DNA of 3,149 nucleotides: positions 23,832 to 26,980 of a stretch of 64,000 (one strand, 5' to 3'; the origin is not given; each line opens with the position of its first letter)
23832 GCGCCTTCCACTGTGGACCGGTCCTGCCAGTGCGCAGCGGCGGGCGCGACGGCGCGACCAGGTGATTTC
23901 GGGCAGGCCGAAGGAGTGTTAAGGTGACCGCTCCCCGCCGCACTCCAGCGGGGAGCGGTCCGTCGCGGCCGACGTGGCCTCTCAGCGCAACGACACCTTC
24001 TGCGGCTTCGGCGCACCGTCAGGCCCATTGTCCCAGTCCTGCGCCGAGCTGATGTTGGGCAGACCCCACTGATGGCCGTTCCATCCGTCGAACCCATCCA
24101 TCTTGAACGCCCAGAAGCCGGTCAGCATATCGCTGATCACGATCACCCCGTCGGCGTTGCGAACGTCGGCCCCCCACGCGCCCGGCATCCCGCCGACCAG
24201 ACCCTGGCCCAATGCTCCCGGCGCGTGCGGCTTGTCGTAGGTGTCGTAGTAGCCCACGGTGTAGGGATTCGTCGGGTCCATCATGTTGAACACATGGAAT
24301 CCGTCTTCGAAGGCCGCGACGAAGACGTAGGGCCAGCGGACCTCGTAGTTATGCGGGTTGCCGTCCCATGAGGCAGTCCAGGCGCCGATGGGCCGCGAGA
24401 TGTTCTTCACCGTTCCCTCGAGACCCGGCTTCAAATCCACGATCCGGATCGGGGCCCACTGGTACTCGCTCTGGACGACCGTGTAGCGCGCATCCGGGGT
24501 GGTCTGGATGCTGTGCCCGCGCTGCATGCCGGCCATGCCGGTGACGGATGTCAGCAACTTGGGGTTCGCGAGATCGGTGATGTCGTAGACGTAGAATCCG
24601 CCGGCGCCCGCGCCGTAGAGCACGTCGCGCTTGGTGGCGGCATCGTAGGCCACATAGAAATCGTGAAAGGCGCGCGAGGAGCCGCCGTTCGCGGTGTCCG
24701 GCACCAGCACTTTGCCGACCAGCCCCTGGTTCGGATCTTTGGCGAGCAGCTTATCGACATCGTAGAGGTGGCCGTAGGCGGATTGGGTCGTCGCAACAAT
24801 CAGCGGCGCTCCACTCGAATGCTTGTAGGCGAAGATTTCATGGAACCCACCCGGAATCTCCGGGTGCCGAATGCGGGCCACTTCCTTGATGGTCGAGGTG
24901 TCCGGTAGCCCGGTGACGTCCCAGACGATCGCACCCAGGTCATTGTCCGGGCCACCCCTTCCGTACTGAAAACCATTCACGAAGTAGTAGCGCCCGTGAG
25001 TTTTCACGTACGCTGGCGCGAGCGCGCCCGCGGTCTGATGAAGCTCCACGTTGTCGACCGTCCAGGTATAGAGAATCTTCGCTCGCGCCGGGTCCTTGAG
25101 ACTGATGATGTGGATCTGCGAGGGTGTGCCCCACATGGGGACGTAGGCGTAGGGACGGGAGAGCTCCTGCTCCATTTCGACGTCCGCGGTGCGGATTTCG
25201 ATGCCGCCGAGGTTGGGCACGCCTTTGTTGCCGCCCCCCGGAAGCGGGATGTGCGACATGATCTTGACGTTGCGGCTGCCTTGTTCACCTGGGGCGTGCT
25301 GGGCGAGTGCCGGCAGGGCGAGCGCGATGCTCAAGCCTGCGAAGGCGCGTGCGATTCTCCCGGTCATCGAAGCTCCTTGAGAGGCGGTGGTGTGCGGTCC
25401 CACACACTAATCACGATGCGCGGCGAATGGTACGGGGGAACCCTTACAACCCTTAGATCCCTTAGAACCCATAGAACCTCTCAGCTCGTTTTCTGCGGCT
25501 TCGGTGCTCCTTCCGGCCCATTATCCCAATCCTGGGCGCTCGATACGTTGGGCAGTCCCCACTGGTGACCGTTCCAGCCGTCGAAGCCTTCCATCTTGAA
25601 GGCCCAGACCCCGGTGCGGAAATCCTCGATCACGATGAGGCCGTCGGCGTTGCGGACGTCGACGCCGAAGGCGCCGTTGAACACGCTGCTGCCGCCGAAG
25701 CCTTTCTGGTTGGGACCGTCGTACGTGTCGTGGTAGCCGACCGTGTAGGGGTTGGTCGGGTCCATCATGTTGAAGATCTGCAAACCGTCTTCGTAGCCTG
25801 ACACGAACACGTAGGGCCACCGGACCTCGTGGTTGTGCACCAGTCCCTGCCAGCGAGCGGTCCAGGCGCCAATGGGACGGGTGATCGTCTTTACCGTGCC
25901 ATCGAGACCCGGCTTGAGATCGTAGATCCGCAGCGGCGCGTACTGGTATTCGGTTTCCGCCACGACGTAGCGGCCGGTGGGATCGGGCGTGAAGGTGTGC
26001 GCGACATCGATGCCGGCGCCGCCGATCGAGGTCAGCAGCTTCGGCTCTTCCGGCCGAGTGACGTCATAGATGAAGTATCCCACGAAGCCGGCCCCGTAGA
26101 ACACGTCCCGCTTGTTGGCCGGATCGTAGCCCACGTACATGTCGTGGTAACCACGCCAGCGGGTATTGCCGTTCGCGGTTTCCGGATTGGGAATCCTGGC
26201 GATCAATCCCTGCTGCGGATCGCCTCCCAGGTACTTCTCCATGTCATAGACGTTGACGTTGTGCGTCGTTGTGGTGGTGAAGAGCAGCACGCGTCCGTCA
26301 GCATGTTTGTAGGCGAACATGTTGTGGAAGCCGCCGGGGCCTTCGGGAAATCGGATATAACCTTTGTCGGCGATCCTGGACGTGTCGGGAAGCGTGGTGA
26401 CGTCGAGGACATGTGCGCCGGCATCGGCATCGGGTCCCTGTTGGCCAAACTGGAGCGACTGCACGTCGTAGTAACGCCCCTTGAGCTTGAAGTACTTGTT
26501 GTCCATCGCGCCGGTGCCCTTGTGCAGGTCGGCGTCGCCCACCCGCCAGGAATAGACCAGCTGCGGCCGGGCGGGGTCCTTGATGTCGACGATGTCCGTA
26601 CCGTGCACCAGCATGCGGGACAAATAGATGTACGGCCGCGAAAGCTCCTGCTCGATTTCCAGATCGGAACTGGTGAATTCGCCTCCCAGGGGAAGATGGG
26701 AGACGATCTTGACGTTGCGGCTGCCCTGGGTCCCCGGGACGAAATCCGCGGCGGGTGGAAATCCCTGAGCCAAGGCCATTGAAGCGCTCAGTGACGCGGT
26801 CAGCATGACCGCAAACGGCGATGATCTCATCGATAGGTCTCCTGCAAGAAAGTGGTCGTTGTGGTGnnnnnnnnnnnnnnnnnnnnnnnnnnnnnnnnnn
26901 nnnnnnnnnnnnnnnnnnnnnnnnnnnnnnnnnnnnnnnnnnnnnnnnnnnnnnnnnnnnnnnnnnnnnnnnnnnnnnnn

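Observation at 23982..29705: Trp-rich ~55-aa C-terminal module invariant in all seven paralogs and held by purifying selection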

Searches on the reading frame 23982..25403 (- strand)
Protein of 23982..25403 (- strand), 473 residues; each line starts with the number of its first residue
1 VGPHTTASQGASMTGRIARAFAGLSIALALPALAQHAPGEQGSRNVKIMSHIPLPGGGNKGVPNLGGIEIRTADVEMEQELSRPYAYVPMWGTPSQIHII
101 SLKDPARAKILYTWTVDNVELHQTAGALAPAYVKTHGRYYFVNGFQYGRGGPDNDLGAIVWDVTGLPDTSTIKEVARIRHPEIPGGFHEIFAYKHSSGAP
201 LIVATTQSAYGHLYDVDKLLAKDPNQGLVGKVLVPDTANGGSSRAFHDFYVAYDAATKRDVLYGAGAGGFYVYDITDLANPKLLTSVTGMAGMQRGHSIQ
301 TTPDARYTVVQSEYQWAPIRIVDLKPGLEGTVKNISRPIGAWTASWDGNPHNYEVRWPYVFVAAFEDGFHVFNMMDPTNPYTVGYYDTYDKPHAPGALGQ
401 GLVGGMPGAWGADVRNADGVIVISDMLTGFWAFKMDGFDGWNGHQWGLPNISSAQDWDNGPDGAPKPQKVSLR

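Call 4: search_protein_families(library=pfam, proteins=[window:23982-25403:-], max_evalue=1)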
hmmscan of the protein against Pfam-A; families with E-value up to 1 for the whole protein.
window:23982-25403:- (473 aa): 1 family
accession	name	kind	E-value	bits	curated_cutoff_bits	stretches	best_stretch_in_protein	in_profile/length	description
PF08309.17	LVIVD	-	0.039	13.8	20.2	0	359-388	13-42/42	LVIVD repeat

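Call 5: search_protein_families(library=ncbifam, proteins=[window:23982-25403:-], max_evalue=1)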
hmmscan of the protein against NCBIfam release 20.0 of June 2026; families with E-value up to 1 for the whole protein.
window:23982-25403:- (473 aa): 1 family
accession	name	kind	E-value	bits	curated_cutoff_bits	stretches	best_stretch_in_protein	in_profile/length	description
TIGR04312.1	choice_anch_B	subfamily_domain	2.9e-10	40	100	1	156-434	100-363/364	choice-of-anchor B family protein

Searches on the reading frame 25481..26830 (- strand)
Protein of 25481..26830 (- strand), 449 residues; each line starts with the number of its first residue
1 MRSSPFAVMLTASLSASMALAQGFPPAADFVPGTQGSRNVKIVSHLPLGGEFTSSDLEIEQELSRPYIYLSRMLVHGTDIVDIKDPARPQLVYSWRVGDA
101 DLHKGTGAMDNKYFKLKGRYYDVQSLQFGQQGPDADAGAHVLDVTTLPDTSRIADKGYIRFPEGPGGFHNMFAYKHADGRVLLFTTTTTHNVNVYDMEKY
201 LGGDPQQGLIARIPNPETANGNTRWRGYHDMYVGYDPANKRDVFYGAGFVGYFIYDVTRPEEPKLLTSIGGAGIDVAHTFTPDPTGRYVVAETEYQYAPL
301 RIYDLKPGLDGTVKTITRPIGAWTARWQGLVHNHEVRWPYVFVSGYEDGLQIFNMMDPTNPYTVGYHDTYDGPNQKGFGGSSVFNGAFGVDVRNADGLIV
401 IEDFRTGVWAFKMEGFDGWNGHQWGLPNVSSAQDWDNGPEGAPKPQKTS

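Call 4: search_protein_families(library=pfam, proteins=[window:25481-26830:-], max_evalue=1)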
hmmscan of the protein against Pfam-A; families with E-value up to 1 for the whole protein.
window:25481-26830:- (449 aa): 0 families

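Call 5: search_protein_families(library=ncbifam, proteins=[window:25481-26830:-], max_evalue=1)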
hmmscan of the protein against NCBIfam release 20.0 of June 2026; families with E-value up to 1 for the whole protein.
window:25481-26830:- (449 aa): 1 family
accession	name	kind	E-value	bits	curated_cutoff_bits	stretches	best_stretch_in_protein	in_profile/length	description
TIGR04312.1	choice_anch_B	subfamily_domain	2.4e-09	36.9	100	1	138-412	101-363/364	choice-of-anchor B family protein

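Call 22: predict_structure(alignment_id=A2)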
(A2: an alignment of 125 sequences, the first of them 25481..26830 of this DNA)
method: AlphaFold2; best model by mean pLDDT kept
length: 449 residues; sequences in the alignment: 125
mean_pLDDT: 91.1   pTM: 0.90
mean pLDDT of the five models: 91.1, 90.6, 90.3, 90.0, 88.4
residues with pLDDT >= 90: 333; 70-90: 84; 50-70: 24; < 50: 8
segments of 3 or more residues with pLDDT < 50: 22-25, 447-449
pLDDT, mean of each block of 10 residues (from residue 1): 70 73 53 85 93 93 96 95 98 95 92 97 96 94 98 98 95 96 96 98 98 82 77 94 95 98 97 89 95 94 97 97 93 95 96 97 96 86 94 96 95 94 80 84 65
secondary structure, 60 per line:
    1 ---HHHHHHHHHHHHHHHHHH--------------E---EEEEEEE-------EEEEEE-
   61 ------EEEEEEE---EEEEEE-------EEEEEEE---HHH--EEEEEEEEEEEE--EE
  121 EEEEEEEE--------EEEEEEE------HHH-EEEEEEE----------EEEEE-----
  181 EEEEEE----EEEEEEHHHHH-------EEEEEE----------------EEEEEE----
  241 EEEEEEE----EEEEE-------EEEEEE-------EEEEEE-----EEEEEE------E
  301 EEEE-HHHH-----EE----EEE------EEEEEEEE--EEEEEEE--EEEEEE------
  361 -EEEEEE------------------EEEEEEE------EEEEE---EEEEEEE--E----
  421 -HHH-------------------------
elements in order: H4-21 E40-46 E54-59 E67-73 E77-82 E90-96 E105-116 E119-128 E137-143 E154-160 E171-175 E181-186 E191-196 H197-201 E209-214 E231-236 E241-247 E252-256 E264-269 E277-282 E288-293 E300-304 H306-309 E321-323 E330-337 E340-346 E349-354 E362-367 E386-392 E399-403 E407-413

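Call 32: fold_search(model_id=the predicted structure, library=pdb)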
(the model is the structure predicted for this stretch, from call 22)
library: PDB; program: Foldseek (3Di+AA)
matches with E <= 10: 1613; with E <= 0.001: 1257
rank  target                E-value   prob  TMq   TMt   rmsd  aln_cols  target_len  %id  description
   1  6zqa_UR               3.4e-13  1.00  0.58  0.55   6.8       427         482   10  Cryo-EM structure of the 90S pre-ribosome from Saccharomyces cerevisiae, state A (Poly-Ala) (released 2020-09-23)
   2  5wlc_LS               2.6e-12  1.00  0.58  0.55   7.4       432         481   11  The complete structure of the small subunit processome (released 2017-09-27)
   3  7d4i_B8               3.4e-12  1.00  0.57  0.56   6.8       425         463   11  Cryo-EM structure of 90S small ribosomal precursors complex with the DEAH-box RNA helicase Dhr1 (State F) (released 2021-10-06)
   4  9g33_UR               4.6e-12  1.00  0.57  0.54   5.3       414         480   11  Stalled 90S - Utp23-Krr1-deltaC3 (released 2025-06-18)
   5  9n6v_LS               8.6e-12  1.00  0.58  0.55   4.8       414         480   12  SSU processome maturation and disassembly, State A (released 2025-11-05)
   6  6ke6_B8               1.6e-11  1.00  0.58  0.55   5.2       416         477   12  3.4 angstrom cryo-EM structure of yeast 90S small subunit preribosome (released 2020-08-05)
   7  5hrm_B                2.0e-11  1.00  0.62  0.56   4.9       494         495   15  Crystal structure of phosphotriesterase from Sphingobium sp. TCM1 (released 2016-07-13)
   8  9n77_LS               2.1e-11  1.00  0.56  0.58   5.5       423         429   11  SSU processome maturation and disassembly, State K (released 2025-11-05)
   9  9n78_LS               3.8e-11  1.00  0.56  0.68   5.4       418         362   11  SSU processome maturation and disassembly, State L (released 2025-11-05)
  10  9n73_LS               3.8e-11  1.00  0.55  0.55   6.7       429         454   11  SSU processome maturation and disassembly, State G (released 2025-10-29)
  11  9n74_LS               4.5e-11  1.00  0.56  0.55   7.0       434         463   11  SSU processome maturation and disassembly, State H (released 2025-10-29)
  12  9j9h_AR               1.0e-10  1.00  0.54  0.72   5.5       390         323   10  High-resolution cryo-EM structure of the Plasmodium falciparum 80S ribosome bound to RACK1 and E-tRNA (released 2025-06-04)
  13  5hrm_A                1.1e-10  1.00  0.61  0.56   5.1       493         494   15  Crystal structure of phosphotriesterase from Sphingobium sp. TCM1 (released 2016-07-13)
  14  7v2w_H                1.1e-10  1.00  0.54  0.63   4.5       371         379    8  protomer structure from the dimer of yeast THO complex (released 2022-07-27)
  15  7mq8_LS               1.3e-10  1.00  0.54  0.54   6.0       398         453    9  Cryo-EM structure of the human SSU processome, state pre-A1 (released 2021-09-22)
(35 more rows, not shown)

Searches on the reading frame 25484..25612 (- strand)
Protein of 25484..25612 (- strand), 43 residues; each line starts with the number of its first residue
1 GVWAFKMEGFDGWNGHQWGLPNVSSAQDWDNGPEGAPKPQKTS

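Call 33: search_protein_representatives(alignment_id=A3)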
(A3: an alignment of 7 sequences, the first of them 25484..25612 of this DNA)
Query: 7 sequences, 43 profile positions. Proteins with E-value up to 0.001 (for the whole library): 132; up to 1e-10: 92; up to 1e-30: 0. The best 132 are listed.
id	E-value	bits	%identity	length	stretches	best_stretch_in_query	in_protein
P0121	7.7e-26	105.7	-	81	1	1-43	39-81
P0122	8.1e-26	105.7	-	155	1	1-43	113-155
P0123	2.7e-25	104.0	-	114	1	1-43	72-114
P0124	3.0e-25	103.8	-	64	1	1-43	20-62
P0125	5.0e-25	103.1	-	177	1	1-43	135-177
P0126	7.0e-25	102.7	-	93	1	1-43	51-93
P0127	7.4e-25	102.6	-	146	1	1-43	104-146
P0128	1.1e-24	102.1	-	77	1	1-43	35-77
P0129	1.3e-24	101.8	-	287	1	1-43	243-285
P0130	1.3e-24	101.8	-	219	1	1-43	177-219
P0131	4.2e-24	100.2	-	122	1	1-43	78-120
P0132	4.6e-24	100.1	-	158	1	1-43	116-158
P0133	6.6e-24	99.5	-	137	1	1-41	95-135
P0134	1.6e-23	98.3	-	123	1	1-39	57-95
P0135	2.8e-23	97.5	-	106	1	1-39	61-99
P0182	1.7e-12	63.0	-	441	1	1-38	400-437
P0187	3.7e-12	61.9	-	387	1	1-34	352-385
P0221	3.2e-09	52.5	-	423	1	1-37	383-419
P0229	6.8e-08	48.3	-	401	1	1-36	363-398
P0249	3.3e-04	36.5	-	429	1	1-34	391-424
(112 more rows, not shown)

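Call 38: search_solved_structures(query=A3, max_evalue=10, show_alignments=3)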
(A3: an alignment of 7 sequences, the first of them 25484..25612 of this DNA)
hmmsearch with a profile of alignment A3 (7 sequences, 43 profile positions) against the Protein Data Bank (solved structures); distinct sequences matched with E-value up to 10: 1.
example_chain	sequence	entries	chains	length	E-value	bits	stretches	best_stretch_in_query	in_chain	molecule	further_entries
7m7a_A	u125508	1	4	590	0.64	13.1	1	5-27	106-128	Phosphoinositide 3-kinase MavQ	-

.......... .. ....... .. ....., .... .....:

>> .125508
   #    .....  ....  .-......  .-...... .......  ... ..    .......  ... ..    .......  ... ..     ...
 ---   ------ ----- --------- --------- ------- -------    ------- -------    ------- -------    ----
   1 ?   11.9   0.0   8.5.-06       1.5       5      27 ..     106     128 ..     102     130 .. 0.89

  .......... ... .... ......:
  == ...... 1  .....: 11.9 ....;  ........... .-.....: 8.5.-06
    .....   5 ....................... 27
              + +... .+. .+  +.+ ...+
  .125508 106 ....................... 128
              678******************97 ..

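Call 39: search_protein_families(library=pfam, proteins=[P0187, P0229, P0221, P0249, P0182], max_evalue=10)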
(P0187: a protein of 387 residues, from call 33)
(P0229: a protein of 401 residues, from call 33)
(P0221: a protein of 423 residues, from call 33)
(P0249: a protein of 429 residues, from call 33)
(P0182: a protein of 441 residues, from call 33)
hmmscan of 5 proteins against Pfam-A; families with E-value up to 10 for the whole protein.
P0187 (387 aa): 2 families
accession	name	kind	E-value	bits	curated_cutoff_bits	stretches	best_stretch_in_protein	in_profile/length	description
PF08309.17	LVIVD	-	0.012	15.4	20.2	1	47-72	13-38/42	LVIVD repeat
PF03736.22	EPTP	-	0.063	13.8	21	1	79-96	13-30/42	EPTP domain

P0229 (401 aa): 0 families

P0221 (423 aa): 1 family
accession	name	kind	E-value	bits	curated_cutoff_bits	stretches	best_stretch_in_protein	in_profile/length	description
PF08309.17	LVIVD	-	0.00026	20.7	20.2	1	67-91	14-39/42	LVIVD repeat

P0249 (429 aa): 1 family
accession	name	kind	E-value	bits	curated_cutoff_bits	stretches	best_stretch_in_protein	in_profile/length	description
PF08309.17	LVIVD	-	0.0063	16.3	20.2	1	126-158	8-40/42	LVIVD repeat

P0182 (441 aa): 1 family
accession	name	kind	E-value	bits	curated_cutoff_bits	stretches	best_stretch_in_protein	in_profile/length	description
PF08309.17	LVIVD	-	0.0065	16.2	20.2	1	74-97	13-37/42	LVIVD repeat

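Call 41: find_encoding_contigs(protein=P0187, flank=10000, max_places=4)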
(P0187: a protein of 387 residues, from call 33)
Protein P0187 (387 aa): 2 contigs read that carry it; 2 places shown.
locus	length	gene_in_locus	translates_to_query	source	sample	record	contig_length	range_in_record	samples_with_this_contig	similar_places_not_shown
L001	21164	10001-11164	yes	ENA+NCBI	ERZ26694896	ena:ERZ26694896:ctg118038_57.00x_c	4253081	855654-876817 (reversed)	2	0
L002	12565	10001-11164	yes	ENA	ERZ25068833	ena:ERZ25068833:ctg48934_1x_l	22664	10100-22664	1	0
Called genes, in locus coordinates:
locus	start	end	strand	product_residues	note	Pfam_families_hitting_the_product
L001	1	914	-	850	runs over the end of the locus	PF13620:CarboxypepD_reg, PF13715:CarbopepD_reg_2 (weak), PF07715:Plug, PF00593:TonB_dep_Rec_b-barrel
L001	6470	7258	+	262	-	PF03793:PASTA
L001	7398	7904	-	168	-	PF00156:Pribosyltran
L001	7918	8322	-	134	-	-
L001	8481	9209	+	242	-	PF02163:Peptidase_M50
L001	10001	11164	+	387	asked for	-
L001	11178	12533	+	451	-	-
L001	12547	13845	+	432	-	-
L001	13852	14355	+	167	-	-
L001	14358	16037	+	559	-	PF07732:Cu-oxidase_3, PF00394:Cu-oxidase, PF07731:Cu-oxidase_2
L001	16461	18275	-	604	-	PF01609:DDE_Tnp_1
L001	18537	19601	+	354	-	-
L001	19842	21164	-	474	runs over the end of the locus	-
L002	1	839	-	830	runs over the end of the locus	PF13620:CarboxypepD_reg, PF13715:CarbopepD_reg_2 (weak), PF07715:Plug, PF00593:TonB_dep_Rec_b-barrel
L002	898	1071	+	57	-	-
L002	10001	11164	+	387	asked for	-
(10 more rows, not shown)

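Call 48: find_related_loci(query=A3, collection=genome_contigs, flank=10000)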
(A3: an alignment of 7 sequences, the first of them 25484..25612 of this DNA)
Query A3 (43 aa) in genome_contigs; peptide patterns used: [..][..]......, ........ (x = any residue, [..] = any of these).
333 stretches matched a pattern; 304 encode a relative of the query (tblastn E <= 1e-3); the best 80 are kept; 65 distinct loci.
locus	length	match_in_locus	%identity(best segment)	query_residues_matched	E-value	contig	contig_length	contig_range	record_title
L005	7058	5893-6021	88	1-43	6e-24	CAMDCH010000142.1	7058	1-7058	MAG: bacterium HR33 isolate MaH-09apr19-82 genome assembly, contig: MaH-09apr19-C26335, whole genome shotgun sequence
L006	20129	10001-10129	88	1-43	8e-24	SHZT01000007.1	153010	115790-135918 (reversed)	MAG: Gemmatimonadetes bacterium isolate Baikal-deep-G155 BACOMB-C181, whole genome shotgun sequence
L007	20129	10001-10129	91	1-43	1e-23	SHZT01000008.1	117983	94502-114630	MAG: Gemmatimonadetes bacterium isolate Baikal-deep-G155 BACOMB-C367, whole genome shotgun sequence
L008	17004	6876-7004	88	1-43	2e-23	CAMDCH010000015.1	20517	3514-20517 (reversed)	MAG: bacterium HR33 isolate MaH-09apr19-82 genome assembly, contig: MaH-09apr19-C6223, whole genome shotgun sequence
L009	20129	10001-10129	86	1-43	2e-23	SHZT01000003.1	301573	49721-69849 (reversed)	MAG: Gemmatimonadetes bacterium isolate Baikal-deep-G155 BACOMB-C23, whole genome shotgun sequence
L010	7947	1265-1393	86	1-43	2e-23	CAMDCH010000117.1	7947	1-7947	MAG: bacterium HR33 isolate MaH-09apr19-82 genome assembly, contig: MaH-09apr19-C22690, whole genome shotgun sequence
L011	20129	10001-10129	88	1-43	4e-23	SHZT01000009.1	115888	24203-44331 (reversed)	MAG: Gemmatimonadetes bacterium isolate Baikal-deep-G155 BACOMB-C384, whole genome shotgun sequence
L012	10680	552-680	86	1-43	6e-23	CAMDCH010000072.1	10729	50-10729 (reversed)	MAG: bacterium HR33 isolate MaH-09apr19-82 genome assembly, contig: MaH-09apr19-C15578, whole genome shotgun sequence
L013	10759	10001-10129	86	1-43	8e-23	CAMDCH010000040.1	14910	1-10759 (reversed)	MAG: bacterium HR33 isolate MaH-09apr19-82 genome assembly, contig: MaH-09apr19-C9979, whole genome shotgun sequence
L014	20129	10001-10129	84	1-43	1e-22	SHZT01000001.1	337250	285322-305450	MAG: Gemmatimonadetes bacterium isolate Baikal-deep-G155 BACOMB-C13, whole genome shotgun sequence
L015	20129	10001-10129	81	1-43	1e-22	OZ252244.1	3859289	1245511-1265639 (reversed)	MAG: Gemmatimonadales bacterium isolate 778196b6-71c8-4481-9959-de3bde75d7a7 genome assembly, chromosome: 1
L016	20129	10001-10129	79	1-43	2e-22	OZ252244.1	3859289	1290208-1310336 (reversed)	MAG: Gemmatimonadales bacterium isolate 778196b6-71c8-4481-9959-de3bde75d7a7 genome assembly, chromosome: 1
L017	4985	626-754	86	1-43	1e-22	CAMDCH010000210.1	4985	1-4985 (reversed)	MAG: bacterium HR33 isolate MaH-09apr19-82 genome assembly, contig: MaH-09apr19-C40321, whole genome shotgun sequence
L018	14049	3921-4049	84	1-43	3e-22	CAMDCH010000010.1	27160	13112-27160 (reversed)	MAG: bacterium HR33 isolate MaH-09apr19-82 genome assembly, contig: MaH-09apr19-C4002, whole genome shotgun sequence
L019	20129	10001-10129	84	1-43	4e-22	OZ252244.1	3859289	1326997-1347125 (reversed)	MAG: Gemmatimonadales bacterium isolate 778196b6-71c8-4481-9959-de3bde75d7a7 genome assembly, chromosome: 1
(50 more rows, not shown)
